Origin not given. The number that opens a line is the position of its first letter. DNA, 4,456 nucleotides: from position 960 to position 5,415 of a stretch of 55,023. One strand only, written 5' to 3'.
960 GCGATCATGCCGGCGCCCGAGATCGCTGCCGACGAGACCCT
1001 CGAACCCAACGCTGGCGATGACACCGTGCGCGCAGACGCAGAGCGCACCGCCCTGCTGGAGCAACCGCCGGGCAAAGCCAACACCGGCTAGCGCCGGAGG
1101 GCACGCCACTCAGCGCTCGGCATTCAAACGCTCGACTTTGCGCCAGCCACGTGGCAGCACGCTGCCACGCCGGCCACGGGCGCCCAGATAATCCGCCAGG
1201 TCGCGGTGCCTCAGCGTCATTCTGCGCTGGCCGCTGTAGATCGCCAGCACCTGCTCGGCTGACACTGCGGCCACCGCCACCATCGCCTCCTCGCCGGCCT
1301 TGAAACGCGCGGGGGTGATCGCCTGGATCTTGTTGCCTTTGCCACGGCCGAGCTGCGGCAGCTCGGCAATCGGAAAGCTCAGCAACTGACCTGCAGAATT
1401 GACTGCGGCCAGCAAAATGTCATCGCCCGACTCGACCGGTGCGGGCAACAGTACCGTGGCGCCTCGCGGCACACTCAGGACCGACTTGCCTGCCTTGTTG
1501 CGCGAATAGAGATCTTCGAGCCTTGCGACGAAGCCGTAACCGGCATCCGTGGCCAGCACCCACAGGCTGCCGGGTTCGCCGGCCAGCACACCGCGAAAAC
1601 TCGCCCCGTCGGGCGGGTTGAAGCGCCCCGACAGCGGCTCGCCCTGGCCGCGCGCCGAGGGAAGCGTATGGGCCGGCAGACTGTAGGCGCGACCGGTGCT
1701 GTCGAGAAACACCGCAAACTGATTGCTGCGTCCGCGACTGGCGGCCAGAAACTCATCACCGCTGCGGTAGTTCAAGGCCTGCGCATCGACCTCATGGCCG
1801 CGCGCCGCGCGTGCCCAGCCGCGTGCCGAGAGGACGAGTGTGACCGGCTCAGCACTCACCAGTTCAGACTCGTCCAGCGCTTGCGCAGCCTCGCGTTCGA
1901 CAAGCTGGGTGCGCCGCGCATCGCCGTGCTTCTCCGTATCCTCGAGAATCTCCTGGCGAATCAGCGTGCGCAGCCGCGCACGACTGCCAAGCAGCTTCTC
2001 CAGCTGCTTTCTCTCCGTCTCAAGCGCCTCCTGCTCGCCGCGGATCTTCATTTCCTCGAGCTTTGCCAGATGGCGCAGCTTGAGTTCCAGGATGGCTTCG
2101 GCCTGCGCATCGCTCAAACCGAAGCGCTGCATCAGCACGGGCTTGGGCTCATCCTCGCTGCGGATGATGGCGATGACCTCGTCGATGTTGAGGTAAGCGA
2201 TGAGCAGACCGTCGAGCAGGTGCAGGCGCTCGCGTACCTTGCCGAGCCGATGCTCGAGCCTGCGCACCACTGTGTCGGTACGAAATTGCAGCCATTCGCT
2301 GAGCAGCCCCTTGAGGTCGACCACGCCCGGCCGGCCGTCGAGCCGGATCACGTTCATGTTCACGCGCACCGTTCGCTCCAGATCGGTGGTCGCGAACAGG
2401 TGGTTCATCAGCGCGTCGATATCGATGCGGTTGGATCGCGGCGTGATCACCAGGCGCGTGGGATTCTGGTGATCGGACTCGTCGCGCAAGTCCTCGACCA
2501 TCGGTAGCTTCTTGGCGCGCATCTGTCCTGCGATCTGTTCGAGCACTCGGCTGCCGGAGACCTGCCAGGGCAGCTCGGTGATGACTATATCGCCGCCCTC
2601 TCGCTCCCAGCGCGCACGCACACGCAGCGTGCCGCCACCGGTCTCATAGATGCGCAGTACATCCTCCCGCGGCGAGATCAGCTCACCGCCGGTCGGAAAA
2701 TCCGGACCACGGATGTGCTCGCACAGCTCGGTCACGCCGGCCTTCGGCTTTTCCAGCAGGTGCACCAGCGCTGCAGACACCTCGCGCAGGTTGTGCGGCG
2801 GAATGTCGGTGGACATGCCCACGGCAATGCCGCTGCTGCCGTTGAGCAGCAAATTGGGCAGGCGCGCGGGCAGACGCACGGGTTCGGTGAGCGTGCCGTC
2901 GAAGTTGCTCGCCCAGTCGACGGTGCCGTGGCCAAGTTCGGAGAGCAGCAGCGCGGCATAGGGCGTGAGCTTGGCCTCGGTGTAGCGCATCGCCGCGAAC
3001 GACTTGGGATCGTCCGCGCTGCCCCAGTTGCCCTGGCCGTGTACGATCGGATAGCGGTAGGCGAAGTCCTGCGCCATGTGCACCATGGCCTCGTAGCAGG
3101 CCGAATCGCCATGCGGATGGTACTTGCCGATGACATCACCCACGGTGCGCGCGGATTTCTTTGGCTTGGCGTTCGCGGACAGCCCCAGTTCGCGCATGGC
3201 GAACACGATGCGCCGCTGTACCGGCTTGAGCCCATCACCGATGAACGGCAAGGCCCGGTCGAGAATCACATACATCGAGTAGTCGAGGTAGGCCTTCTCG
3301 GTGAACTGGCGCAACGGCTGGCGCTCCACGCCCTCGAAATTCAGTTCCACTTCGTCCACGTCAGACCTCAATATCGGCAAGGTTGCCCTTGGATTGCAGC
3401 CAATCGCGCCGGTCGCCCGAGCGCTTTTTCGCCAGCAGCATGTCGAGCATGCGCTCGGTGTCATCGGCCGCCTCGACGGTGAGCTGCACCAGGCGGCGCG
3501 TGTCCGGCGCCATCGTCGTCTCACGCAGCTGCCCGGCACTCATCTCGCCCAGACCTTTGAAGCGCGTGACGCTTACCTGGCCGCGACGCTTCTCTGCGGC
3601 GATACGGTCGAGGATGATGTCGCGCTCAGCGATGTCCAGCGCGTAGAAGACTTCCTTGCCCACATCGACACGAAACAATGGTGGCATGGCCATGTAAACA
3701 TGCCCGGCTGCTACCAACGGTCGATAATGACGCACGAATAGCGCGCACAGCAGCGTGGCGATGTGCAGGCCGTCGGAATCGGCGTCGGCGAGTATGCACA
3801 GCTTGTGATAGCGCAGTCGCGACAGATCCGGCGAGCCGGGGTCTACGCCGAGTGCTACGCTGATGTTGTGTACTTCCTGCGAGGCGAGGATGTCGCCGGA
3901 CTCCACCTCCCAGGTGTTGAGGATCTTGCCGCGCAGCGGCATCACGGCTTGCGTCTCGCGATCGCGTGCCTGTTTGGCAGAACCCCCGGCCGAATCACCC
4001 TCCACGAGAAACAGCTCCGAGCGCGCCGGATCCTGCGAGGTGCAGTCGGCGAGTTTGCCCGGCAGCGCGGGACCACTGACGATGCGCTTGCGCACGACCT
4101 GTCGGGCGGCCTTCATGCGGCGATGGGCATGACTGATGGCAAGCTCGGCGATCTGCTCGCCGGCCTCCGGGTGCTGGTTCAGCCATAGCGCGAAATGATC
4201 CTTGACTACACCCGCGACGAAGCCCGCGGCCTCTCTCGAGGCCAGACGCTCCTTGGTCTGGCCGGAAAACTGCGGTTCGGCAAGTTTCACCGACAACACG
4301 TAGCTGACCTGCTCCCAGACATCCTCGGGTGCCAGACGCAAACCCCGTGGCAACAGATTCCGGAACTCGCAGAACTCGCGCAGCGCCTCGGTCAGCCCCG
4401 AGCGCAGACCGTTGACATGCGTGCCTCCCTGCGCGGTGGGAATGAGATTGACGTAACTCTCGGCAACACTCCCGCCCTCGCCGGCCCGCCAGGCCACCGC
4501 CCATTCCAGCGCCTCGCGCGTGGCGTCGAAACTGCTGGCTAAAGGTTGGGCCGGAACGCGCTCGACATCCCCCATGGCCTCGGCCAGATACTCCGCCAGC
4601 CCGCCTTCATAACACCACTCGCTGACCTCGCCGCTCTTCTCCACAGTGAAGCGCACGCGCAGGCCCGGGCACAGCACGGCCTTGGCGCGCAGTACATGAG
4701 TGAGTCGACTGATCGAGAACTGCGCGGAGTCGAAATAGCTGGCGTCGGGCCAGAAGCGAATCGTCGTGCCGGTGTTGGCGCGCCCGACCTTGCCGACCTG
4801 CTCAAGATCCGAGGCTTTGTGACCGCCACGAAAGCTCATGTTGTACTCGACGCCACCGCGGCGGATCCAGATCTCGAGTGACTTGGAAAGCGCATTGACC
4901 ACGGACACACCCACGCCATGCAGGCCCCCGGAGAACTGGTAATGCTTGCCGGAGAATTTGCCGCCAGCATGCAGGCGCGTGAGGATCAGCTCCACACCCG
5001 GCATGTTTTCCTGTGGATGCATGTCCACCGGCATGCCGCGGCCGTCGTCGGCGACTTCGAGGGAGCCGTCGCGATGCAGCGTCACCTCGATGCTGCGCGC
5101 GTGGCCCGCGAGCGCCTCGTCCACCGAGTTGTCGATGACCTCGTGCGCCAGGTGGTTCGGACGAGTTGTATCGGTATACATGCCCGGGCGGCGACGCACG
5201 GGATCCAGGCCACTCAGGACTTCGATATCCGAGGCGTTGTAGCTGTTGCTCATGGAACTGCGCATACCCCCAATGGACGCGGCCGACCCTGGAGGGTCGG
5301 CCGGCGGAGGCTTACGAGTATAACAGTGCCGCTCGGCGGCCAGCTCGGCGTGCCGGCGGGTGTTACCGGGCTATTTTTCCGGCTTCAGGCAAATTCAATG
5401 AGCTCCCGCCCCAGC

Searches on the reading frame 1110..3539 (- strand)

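Call 7: search_protein_families(library=pfam, proteins=[window:1110-3539:-], max_evalue=0.0001)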
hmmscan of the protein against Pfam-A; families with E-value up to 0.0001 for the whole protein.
window:1110-3539:- (809 aa): 2 families
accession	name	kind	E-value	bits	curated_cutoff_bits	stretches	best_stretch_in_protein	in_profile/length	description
PF00521.26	DNA_topoisoIV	-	4.6e-137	457.9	31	1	95-531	1-431/432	DNA gyrase/topoisomerase IV, subunit A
PF03989.18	DNA_gyraseA_C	-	2.4e-07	30.5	27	0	712-759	5-47/48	DNA gyrase C-terminal domain, beta-propeller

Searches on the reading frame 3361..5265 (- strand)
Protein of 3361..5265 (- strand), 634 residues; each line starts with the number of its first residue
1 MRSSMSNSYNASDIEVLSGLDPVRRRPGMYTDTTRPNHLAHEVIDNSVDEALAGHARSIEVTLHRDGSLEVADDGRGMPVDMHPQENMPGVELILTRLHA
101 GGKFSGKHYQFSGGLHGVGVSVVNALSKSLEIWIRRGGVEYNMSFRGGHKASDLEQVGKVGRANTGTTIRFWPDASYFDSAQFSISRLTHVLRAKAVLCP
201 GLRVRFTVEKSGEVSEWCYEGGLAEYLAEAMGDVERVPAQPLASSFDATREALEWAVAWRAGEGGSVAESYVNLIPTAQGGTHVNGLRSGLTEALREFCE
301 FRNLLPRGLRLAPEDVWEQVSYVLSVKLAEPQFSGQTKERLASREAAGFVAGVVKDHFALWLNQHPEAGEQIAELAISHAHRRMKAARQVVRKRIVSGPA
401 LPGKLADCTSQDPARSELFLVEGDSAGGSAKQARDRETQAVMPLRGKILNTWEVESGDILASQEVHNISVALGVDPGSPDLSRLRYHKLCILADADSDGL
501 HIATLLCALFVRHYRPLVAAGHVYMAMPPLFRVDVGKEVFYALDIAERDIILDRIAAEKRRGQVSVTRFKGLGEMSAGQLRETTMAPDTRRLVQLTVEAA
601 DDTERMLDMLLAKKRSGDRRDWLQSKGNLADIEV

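Call 7: search_protein_families(library=pfam, proteins=[window:3361-5265:-], max_evalue=0.0001)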
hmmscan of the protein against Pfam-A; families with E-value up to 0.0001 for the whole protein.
window:3361-5265:- (634 aa): 4 families
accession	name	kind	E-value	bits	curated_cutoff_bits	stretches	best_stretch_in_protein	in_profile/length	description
PF00204.31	DNA_gyraseB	-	4.3e-42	144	27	1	222-388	1-169/173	DNA gyrase B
PF00986.26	DNA_gyraseB_C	-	1.3e-22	80.2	29.8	1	562-624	2-63/63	DNA gyrase B subunit, carboxyl terminus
PF02518.31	HATPase_c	-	3.7e-15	56.7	26.4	1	32-174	2-108/111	Histidine kinase-, DNA gyrase B-, and HSP90-like ATPase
PF01751.28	Toprim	-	3.3e-12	46.9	23.1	1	417-525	1-93/96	Toprim domain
